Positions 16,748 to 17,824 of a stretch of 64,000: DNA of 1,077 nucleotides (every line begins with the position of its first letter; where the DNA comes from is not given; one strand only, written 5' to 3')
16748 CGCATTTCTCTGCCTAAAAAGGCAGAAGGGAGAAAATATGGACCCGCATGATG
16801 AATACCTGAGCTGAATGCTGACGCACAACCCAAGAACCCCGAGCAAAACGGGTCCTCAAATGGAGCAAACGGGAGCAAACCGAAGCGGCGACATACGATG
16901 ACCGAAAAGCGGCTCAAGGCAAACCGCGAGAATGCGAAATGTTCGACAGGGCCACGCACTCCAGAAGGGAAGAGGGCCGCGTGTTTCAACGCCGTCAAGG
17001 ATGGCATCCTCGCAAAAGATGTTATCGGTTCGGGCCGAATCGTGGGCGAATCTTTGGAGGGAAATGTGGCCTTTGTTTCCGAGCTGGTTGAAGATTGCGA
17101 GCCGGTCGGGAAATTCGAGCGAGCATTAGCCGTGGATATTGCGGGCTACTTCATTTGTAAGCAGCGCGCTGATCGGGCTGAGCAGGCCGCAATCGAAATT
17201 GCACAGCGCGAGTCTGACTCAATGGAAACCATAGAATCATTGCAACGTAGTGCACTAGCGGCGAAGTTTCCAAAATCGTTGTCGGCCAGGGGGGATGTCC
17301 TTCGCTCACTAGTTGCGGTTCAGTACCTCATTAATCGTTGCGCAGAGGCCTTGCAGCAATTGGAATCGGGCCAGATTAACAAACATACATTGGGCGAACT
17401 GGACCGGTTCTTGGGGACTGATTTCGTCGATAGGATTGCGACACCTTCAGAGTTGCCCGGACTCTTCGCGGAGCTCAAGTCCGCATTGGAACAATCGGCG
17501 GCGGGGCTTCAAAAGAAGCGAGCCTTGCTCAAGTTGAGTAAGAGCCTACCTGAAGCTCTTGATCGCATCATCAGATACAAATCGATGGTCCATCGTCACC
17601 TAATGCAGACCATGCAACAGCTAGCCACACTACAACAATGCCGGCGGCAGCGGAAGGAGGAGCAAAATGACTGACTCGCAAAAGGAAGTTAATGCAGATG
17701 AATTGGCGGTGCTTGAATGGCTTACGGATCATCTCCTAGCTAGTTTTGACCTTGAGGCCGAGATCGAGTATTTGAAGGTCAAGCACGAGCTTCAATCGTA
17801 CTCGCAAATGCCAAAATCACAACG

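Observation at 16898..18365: Translationally coupled pair of unknown proteins embedded among toxin-antitoxin modules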

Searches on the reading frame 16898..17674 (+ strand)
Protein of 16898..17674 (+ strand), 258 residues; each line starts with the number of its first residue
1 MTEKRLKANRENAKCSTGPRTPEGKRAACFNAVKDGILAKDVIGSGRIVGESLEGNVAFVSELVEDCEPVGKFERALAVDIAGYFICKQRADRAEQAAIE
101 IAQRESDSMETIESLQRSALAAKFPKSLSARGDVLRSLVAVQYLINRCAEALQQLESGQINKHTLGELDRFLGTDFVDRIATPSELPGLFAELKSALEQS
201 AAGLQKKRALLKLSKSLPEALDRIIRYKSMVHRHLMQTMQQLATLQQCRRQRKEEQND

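Call 4: search_protein_families(library=pfam, proteins=[window:16898-17674:+], max_evalue=0.1)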
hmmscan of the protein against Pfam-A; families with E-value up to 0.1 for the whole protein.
window:16898-17674:+ (258 aa): 0 families

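Call 5: search_protein_families(library=ncbifam, proteins=[window:16898-17674:+], max_evalue=1)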
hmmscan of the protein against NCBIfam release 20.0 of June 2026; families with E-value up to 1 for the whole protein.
window:16898-17674:+ (258 aa): 1 family
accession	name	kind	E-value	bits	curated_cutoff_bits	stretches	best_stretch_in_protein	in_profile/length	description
NF046059.1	NagB_SO3506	equivalog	0.053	12.8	430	1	195-246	156-207/330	glucosamine-6-phosphate deaminase NagB-II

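Call 6: search_protein_families(library=padloc, proteins=[window:16898-17674:+], max_evalue=1)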
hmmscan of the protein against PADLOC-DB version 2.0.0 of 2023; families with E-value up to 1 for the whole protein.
window:16898-17674:+ (258 aa): 0 families

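Call 7: search_protein_families(library=phrogs, proteins=[window:16898-17674:+], max_evalue=1)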
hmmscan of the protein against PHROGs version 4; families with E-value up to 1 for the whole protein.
window:16898-17674:+ (258 aa): 1 family
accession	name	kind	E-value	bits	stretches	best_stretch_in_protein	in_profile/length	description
phrog_1765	-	unknown function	0.1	13.3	0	127-139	11-23/39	-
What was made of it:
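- Checked: Pfam, NCBIfam, PADLOC and PHROGs give no significant match (calls 4-7).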

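Call 8: find_homologous_proteins(query=window:16898-17671:+, max_evalue=0.001)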
Query window:16898-17671:+ (258 aa): 100 proteins with E <= 0.001 among 2179 candidates.
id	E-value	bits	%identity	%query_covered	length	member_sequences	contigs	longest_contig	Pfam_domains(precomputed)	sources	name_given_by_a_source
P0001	5.5e-160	548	100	100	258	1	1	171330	-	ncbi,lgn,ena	-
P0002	2.9e-65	238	54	99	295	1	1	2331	-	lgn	-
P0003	1.8e-29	121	57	54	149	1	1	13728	-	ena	-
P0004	4.4e-15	74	31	95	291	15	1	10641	-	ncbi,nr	ncbi:MAG: hypothetical protein IH846_10640 [Acidobacteria bacterium]|nr:hypothetical protein [Acidob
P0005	9.3e-13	67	28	97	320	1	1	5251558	-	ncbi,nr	ncbi:MAG: hypothetical protein JSU86_00140 [Phycisphaerales bacterium]|nr:MAG: hypothetical protein 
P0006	1.2e-12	66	30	96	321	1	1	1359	-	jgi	jgi:hypothetical protein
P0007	1.9e-12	66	28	96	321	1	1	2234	-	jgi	jgi:hypothetical protein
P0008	3.9e-12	65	37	61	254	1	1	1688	-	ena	-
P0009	9.5e-12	63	26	98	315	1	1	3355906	-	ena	-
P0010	2.7e-11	62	30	96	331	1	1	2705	-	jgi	jgi:hypothetical protein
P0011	3.0e-11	62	39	53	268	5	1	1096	-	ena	-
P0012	1.1e-10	60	31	97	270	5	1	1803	-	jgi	-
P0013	1.5e-10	60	34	67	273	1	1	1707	-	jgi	-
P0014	2.6e-10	59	45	38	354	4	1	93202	-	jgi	jgi:hypothetical protein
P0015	3.3e-10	58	40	41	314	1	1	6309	-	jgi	-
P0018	1.6e-9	56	41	40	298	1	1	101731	-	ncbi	-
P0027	1.1e-8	53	28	91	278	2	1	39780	-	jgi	-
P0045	2.2e-6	46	30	81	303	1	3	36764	-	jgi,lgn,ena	jgi:hypothetical protein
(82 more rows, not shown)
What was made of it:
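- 16898..17674 (+): ORF1, 258 aa. A basic (pI 8.9), all-helical protein and a divergent member of the '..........-motif' family. 100 homologues in call 8.
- On '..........-motif' family (defined here, unnamed): The independent evidence is the single-sequence search with ORF1, which found 100 homologues (call 8).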

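Call 11: find_encoding_contigs(protein=P0003, flank=6000, max_places=3)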
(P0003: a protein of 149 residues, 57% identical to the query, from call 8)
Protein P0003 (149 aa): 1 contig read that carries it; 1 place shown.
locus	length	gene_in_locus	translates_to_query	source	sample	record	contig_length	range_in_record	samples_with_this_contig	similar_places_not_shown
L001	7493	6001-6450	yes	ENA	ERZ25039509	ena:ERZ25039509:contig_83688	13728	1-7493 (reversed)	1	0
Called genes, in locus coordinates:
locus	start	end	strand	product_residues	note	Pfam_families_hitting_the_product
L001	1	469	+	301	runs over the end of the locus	-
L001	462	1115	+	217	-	-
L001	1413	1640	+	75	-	PF04014:MazE_antitoxin (weak)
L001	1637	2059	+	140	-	PF01850:PIN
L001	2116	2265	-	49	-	-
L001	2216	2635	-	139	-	PF10387:DUF2442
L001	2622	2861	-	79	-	PF13711:DUF4160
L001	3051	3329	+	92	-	PF05015:HigB-like_toxin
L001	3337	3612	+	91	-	PF13560:HTH_31, PF01381:HTH_3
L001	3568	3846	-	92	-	-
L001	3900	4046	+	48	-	PF10049:DUF2283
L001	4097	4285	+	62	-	PF01934:HepT-like (weak)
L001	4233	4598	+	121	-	-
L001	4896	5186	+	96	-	PF05015:HigB-like_toxin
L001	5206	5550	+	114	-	PF01381:HTH_3, PF13560:HTH_31 (faint)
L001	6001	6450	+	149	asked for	-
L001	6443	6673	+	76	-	-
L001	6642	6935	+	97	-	-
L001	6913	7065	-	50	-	-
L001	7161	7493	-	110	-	?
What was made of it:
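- In L001 both copies of the pair lie in a dense TA array (call 11).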

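Call 12: find_encoding_contigs(protein=P0002, flank=3000, max_places=3)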
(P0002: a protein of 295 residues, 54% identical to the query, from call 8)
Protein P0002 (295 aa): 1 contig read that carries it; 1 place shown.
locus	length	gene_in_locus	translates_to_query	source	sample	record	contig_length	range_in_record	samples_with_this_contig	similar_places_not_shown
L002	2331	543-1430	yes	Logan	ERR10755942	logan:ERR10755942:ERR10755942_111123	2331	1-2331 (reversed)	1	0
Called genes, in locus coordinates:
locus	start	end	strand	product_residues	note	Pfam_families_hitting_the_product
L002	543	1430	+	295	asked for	-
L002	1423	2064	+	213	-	-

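Call 20: find_encoding_contigs(protein=P0001, flank=10000, max_places=3)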
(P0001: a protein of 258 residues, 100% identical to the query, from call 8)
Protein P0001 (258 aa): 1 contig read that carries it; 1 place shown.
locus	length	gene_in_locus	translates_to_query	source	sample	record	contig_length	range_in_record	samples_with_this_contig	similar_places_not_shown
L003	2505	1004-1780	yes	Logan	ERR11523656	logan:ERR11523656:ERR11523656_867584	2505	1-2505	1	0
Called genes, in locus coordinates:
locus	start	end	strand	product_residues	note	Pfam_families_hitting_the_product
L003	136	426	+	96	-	-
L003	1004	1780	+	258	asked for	-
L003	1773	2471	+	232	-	-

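Call 21: find_encoding_contigs(protein=P0004, flank=6000, max_places=3)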
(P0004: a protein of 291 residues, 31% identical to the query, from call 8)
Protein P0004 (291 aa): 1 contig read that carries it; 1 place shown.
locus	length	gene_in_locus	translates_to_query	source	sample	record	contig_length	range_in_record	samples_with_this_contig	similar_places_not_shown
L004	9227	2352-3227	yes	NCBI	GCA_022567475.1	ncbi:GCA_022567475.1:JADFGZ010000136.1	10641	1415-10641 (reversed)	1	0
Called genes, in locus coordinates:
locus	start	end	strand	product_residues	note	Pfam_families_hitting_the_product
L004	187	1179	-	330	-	-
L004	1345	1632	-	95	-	PF02452:PemK_toxin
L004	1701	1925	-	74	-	PF01954:AF2212-like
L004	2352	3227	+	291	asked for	-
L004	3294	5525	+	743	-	PF17764:PriA_3primeBD, PF00270:DEAD, PF04851:ResIII, PF18319:Zn_ribbon_PriA, PF00271:Helicase_C (weak), PF18074:PriA_C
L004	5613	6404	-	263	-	-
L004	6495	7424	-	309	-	PF02163:Peptidase_M50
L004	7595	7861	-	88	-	PF00216:Bac_DNA_binding, PF18291:HU-HIG (weak)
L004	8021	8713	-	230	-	PF01113:DapB_N, PF05173:DapB_C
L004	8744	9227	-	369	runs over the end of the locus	PF01118:Semialdhyde_dh, PF02774:Semialdhyde_dhC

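Call 22: find_encoding_contigs(protein=P0005, flank=6000, max_places=3)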
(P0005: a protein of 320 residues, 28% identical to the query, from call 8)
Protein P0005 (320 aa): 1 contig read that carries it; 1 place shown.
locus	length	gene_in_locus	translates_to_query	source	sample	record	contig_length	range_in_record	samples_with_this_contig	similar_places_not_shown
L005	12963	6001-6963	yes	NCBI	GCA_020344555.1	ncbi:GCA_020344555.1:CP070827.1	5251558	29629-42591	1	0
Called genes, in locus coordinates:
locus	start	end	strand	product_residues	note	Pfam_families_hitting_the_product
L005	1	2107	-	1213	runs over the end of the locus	PF02010:REJ (faint), PF18911:PKD_4 (faint), PF22352:K319L-like_PKD (weak)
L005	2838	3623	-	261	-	PF01844:HNH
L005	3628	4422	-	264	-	-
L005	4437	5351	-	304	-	PF12705:PDDEXK_1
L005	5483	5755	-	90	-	PF12844:HTH_19 (weak), PF01381:HTH_3, PF13443:HTH_26 (weak), PF13560:HTH_31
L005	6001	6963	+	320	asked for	-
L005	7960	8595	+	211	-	-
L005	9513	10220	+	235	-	PF10294:Methyltransf_16, PF05175:MTS (weak), PF06325:PrmA, PF13649:Methyltransf_25 (weak), PF13847:Methyltransf_31, PF08241:Methyltransf_11 (weak), PF08242:Methyltransf_12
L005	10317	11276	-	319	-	PF17284:Spermine_synt_N (weak), PF01564:Spermine_synth, PF05175:MTS (weak), PF13649:Methyltransf_25 (weak)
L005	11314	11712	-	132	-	PF02675:AdoMet_dc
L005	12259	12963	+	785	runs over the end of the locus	PF25020:TTR_TEN1-4 (faint), PF13620:CarboxypepD_reg, PF13715:CarbopepD_reg_2 (faint), PF15976:CooC_C (faint)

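Call 26: find_related_loci(query=A1, collection=genome_contigs, flank=5000)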
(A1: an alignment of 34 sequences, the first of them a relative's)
Query A1 (258 aa) in genome_contigs; peptide patterns used: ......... (x = any residue, [..] = any of these).
599 stretches matched a pattern (row limit reached: there are more); 361 encode a relative of the query (tblastn E <= 1e-3); the best 80 are kept; 80 distinct loci.
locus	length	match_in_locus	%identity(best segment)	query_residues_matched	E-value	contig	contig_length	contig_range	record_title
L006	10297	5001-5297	41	1-99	1e-16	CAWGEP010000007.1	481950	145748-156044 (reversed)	MAG: uncultured bacterium isolate MFD01872.bin.1.291 genome assembly, contig: contig_91735, whole genome shotgun sequenc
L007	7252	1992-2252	39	1-94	3e-16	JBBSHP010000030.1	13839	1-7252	MAG: Bryobacterales bacterium isolate LS3_sbin.1 LS3_sbin.1_K_660031_L_13839_cov_7.0000, whole genome shotgun sequence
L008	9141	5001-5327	37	5-119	1e-15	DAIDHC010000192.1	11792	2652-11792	MAG TPA_asm: Bryobacterales bacterium isolate clean337 k141_1045921, whole genome shotgun sequence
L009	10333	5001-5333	37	5-119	7e-15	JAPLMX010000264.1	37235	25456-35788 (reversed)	MAG: Phycisphaerae bacterium isolate LacPavin_0920_SED4_MAG_61_20 LacPavin_0920_SED4_scaffold_166696, whole genome shotg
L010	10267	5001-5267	45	6-98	1e-14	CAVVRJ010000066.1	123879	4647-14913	MAG: uncultured Planctomycetota bacterium isolate MFD03726.bin.2.7 genome assembly, contig: contig_72495, whole genome s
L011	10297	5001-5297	45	1-99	1e-14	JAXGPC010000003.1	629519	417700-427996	MAG: Anaerolineae bacterium isolate AnMBR.bin294 bin294_3, whole genome shotgun sequence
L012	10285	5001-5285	43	8-104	2e-14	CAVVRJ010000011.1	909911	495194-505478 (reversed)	MAG: uncultured Planctomycetota bacterium isolate MFD03726.bin.2.7 genome assembly, contig: contig_25290, whole genome s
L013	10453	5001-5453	32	1-156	2e-14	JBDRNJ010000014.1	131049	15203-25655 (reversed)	MAG: bacterium isolate MEGAHIT-group-1.882 k141_10643420, whole genome shotgun sequence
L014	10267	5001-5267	44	6-98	2e-14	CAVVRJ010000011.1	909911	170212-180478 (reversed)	MAG: uncultured Planctomycetota bacterium isolate MFD03726.bin.2.7 genome assembly, contig: contig_25290, whole genome s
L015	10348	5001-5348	38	2-124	2e-14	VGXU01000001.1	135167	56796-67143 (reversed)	MAG: Planctomycetota bacterium isolate K_DeepCast_100m_m1_307 K_DeepCast_100m_m1_307_Ga0194127_10000088, whole genome sh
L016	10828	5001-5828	30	1-251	3e-14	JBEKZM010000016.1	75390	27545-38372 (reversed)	MAG: Verrucomicrobiota bacterium isolate SPRUCE 6 SPRUCE_6_16, whole genome shotgun sequence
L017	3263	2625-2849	42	5-83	4e-14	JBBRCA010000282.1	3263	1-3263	MAG: Terriglobales bacterium isolate Co_metawrap_2379 Cmw_2379_k141_16599285_length_3263_cov_5.9856, whole genome shotgu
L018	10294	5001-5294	41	5-106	4e-14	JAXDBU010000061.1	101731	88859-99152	MAG: Sedimentisphaerales bacterium isolate POMEDNA-B26 Raw2_k127_1269967, whole genome shotgun sequence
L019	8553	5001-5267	44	1-93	4e-14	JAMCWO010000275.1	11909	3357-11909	MAG: Planctomycetota bacterium isolate FK_Sedi_B_Bin.55 NODE_21625_length_11909_cov_1.83067, whole genome shotgun sequen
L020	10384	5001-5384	40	5-135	2e-14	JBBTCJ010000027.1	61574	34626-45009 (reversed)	MAG: Planctomycetota bacterium isolate H52-bin107_1 H52_bin107_1_000000000027, whole genome shotgun sequence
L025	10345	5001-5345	38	2-121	5e-13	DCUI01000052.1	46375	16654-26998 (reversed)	MAG TPA_asm: Phycisphaerales bacterium UBA2218 UBA2218_contig_16629, whole genome shotgun sequence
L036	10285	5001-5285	45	8-104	3e-12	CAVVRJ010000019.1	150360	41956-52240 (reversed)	MAG: uncultured Planctomycetota bacterium isolate MFD03726.bin.2.7 genome assembly, contig: contig_41583, whole genome s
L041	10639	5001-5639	28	2-197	6e-12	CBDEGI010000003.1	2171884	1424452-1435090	MAG: Bryobacterales bacterium isolate 10a21c94-7eb8-427e-b2a2-b5379825a615 genome assembly, contig: contig_3, whole geno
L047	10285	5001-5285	40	1-99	1e-11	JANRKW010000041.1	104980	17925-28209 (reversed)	MAG: Isosphaeraceae bacterium isolate bins.117 k141_3541520, whole genome shotgun sequence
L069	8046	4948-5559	28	1-246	1e-10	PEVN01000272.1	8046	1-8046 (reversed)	MAG: Armatimonadetes bacterium CG06_land_8_20_14_3_00_66_21 CG06_land_8_20_14_3.00_150_scaffold_7865_c, whole genome sho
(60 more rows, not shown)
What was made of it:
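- Call 26 finds at least 9 loci in Bryobacterales CBDEGI01, 6 in CBDCHL01 and 4 in each of three further genomes.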

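Call 36: predict_structure(alignment_id=A1)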
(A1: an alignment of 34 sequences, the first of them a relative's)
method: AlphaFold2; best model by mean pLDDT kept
length: 258 residues; sequences in the alignment: 34
mean_pLDDT: 82.4   pTM: 0.55
mean pLDDT of the five models: 82.4, 80.6, 77.7, 77.3, 73.8
residues with pLDDT >= 90: 116; 70-90: 89; 50-70: 36; < 50: 17
segments of 3 or more residues with pLDDT < 50: 31-47
pLDDT, mean of each block of 10 residues (from residue 1): 84 68 67 46 49 91 98 98 94 86 79 72 59 79 93 95 89 78 90 92 87 70 90 98 98 94
secondary structure, 60 per line:
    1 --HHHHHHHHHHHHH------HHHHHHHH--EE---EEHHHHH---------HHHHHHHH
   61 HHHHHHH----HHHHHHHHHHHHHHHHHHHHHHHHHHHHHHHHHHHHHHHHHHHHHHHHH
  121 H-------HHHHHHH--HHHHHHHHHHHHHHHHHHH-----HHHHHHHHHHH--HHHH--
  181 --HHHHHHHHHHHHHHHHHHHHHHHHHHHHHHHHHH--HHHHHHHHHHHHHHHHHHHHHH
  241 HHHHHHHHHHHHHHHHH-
elements in order: H3-15 H22-29 H39-43 H53-67 H72-121 H129-135 H138-156 H162-172 H175-178 H183-216 H219-257
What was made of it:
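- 16919..17017 (+): Family signature motif, residues 8-40: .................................. Model confidence is low here (pLDDT 46-68, call 36).
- Checked: The AlphaFold2 model has pLDDT 82 and is all-helical (call 36).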

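Call 38: search_protein_representatives(alignment_id=A1)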
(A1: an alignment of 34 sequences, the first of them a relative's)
Query: 34 sequences, 296 profile positions. Proteins with E-value up to 0.001 (for the whole library): 49713; up to 1e-10: 32970; up to 1e-30: 8128. The best 150 are listed.
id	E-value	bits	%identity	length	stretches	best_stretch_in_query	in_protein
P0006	8.3e-81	288.9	-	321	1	8-274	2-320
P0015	2.7e-77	277.3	-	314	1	4-274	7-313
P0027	1.4e-68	248.8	-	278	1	6-271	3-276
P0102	1.5e-66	242.0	-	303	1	5-274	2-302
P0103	3.0e-66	241.1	-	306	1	1-274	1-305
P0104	3.3e-66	240.9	-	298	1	8-273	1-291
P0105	4.2e-66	240.6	-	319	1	6-273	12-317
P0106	4.9e-66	240.4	-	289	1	6-274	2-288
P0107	7.6e-66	239.8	-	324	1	6-286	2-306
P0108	2.4e-65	238.1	-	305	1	8-274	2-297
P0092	4.2e-65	237.3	-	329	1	1-212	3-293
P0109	7.7e-65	236.5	-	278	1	7-273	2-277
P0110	8.2e-65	236.4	-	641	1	5-268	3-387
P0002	3.3e-64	234.4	-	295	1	3-262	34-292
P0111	3.9e-64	234.1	-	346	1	4-273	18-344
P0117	3.0e-63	231.2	-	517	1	4-264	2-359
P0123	2.1e-62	228.4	-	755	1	4-277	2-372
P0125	3.7e-62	227.6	-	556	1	5-283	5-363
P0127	9.8e-62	226.3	-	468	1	6-276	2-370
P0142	4.6e-60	220.8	-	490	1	4-267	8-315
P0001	5.9e-60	220.4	-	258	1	8-262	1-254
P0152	4.1e-59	217.6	-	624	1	4-264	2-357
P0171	7.7e-58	213.5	-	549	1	8-277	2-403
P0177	2.1e-57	212.1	-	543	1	6-268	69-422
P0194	1.6e-56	209.1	-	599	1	5-276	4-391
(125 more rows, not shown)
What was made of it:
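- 16898..17674 (+): A profile search finds 49,713 clusters with E<=1e-3 (call 38).
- On '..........-motif' family (defined here, unnamed): The profile built from A1 scores P0001 at E 5.9e-60 over profile positions 8-262 (call 38).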

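Call 45: search_protein_families(library=pfam, alignment_id=A2, max_evalue=0.00001)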
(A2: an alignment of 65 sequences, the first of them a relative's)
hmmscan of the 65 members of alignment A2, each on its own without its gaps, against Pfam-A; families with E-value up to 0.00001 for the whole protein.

A. member 1, L004:3288-5522:+ (745 aa): 6 families
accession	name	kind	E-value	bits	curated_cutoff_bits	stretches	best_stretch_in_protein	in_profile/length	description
PF17764.6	PriA_3primeBD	-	1.5e-28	98.9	22.7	1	8-104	1-96/96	3'DNA-binding domain (3'BD)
PF18074.6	PriA_C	-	4.6e-18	66.3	26.9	1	647-741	1-95/95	Primosomal protein N C-terminal domain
PF00270.35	DEAD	-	2.7e-16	60.2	26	1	210-371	2-161/167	DEAD/DEAH box helicase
PF00271.37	Helicase_C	-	1.9e-13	51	23.5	1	507-602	26-108/110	Helicase conserved C-terminal domain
PF04851.21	ResIII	-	2.7e-12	47.4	22.5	1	207-370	3-162/164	Type III restriction enzyme, res subunit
PF18319.7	Zn_ribbon_PriA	-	2.2e-09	37.5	26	1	460-486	1-27/27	PriA DNA helicase Cys-rich region (CRR) domain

B. families by the number of members that match (of 65 scanned): 66 families (the first 25 are shown)
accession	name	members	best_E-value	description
PF00005.33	ABC_tran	3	9.4e-33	ABC transporter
PF13304.12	AAA_21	3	3.9e-15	AAA domain, putative AbiEii toxin, Type IV TA system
PF00150.24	Cellulase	2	1.4e-42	Cellulase (glycosyl hydrolase family 5)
PF03544.19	TonB_C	2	1.5e-18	Gram-negative bacterial TonB protein C-terminal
PF08534.16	Redoxin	2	2e-09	Redoxin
PF00578.27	AhpC-TSA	2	2.7e-08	AhpC/TSA family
PF13905.12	Thioredoxin_8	2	8e-08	Thioredoxin-like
PF13728.12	TraF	2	6.5e-07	F plasmid transfer operon protein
PF14100.11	DUF6807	1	4.6e-81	Family of unknown function (DUF6807)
PF00291.31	PALP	1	2.4e-75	Pyridoxal-phosphate dependent enzyme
PF00155.27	Aminotran_1_2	1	1.7e-74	Aminotransferase class I and II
PF13204.13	Apiosidase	1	1.9e-67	Apiosidase-like, catalytic domain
PF02397.22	Bac_transf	1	9.7e-64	Bacterial sugar transferase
PF14238.11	DUF4340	1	2.5e-58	Domain of unknown function (DUF4340)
PF00696.33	AA_kinase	1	1.9e-46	Amino acid kinase family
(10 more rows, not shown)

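Call 46: list_cluster_members(proteins=[P0001, P0101, P0002, P0003])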
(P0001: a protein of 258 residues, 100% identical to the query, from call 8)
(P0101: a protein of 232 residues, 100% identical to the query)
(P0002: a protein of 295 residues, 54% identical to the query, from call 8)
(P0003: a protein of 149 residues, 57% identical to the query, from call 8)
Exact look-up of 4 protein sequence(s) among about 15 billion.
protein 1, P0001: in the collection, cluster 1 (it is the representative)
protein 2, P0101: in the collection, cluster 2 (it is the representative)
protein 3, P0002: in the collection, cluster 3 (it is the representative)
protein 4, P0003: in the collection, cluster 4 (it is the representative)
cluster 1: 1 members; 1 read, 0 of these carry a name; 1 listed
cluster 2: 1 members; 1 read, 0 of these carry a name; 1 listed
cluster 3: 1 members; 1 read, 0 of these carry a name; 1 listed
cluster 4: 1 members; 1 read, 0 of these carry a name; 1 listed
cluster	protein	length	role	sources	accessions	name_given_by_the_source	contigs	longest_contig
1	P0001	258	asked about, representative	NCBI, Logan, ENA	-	-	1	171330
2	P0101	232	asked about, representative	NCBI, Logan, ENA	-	-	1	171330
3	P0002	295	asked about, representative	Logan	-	-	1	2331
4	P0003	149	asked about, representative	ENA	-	-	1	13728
